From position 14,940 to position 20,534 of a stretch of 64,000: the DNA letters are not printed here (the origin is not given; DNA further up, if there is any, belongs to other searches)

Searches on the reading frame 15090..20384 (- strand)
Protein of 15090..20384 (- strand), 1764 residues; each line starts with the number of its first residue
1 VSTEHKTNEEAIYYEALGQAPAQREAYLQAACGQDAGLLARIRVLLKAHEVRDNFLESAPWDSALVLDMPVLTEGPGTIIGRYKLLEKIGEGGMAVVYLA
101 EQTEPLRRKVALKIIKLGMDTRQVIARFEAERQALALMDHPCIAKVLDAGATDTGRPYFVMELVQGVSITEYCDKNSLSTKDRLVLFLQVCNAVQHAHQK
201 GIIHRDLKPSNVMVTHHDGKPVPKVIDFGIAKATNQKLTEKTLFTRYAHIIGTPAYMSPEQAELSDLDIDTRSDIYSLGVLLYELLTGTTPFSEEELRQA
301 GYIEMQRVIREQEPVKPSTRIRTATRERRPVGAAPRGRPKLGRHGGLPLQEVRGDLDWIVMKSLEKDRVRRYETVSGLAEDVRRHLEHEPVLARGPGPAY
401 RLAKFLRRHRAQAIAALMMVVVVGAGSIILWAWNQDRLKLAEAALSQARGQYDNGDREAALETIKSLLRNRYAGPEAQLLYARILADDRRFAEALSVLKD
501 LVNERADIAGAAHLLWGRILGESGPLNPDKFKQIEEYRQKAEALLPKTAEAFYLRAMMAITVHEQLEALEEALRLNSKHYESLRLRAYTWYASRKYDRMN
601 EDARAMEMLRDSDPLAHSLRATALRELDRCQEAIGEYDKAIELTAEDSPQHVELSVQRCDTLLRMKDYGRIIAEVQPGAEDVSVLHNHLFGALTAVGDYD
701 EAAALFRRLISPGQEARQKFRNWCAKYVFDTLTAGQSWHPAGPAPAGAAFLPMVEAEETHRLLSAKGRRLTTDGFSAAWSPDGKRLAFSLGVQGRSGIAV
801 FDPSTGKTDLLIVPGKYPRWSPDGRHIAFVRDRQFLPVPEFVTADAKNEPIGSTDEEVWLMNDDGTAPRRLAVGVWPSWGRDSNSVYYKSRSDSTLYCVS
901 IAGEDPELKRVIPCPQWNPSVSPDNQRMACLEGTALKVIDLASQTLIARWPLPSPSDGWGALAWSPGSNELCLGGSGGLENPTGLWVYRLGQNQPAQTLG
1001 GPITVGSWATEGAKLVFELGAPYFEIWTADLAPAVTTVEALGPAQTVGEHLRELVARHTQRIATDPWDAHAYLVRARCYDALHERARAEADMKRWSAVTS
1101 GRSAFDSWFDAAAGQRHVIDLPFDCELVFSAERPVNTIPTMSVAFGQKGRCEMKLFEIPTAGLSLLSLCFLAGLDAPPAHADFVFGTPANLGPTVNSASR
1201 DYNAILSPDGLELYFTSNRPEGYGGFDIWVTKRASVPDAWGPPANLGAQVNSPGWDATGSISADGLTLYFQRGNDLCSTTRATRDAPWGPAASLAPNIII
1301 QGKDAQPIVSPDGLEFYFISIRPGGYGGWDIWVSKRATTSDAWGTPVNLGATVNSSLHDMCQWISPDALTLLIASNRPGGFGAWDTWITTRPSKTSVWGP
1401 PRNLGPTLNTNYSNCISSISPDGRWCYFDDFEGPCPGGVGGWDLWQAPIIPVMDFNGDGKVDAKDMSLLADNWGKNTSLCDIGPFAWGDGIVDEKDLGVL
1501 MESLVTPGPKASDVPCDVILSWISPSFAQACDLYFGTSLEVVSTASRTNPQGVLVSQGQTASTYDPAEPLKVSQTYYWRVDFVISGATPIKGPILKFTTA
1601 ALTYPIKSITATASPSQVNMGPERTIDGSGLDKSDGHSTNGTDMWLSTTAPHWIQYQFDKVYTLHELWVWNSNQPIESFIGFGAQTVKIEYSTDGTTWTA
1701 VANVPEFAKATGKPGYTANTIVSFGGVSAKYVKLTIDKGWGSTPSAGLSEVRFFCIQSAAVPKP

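Call 80: search_protein_families(library=pfam, proteins=[window:15090-20384:-], max_evalue=0.00001)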
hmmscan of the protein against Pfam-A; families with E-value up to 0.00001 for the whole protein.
window:15090-20384:- (1764 aa): 6 families
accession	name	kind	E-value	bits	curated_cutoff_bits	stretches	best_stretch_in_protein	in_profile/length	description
PF00069.31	Pkinase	-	6.2e-45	154.1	31.7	1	83-307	1-212/263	Protein kinase domain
PF07676.18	PD40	-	4e-30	103.5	20.9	1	1195-1230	5-38/38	WD40-like Beta Propeller Repeat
PF07714.23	PK_Tyr_Ser-Thr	-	1e-29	104.1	23.1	1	84-299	2-212/258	Protein tyrosine and serine/threonine kinase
PF00754.31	F5_F8_type_C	-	1e-09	39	28.2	1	1613-1743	4-118/127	F5/8 type C domain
PF22633.2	F5_F8_type_C_2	-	1e-08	36.1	27.8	1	1635-1734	4-91/91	NedA-like, galactose-binding domain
PF01636.29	APH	-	3.1e-07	30.8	23.2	0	197-231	165-197/239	Phosphotransferase enzyme family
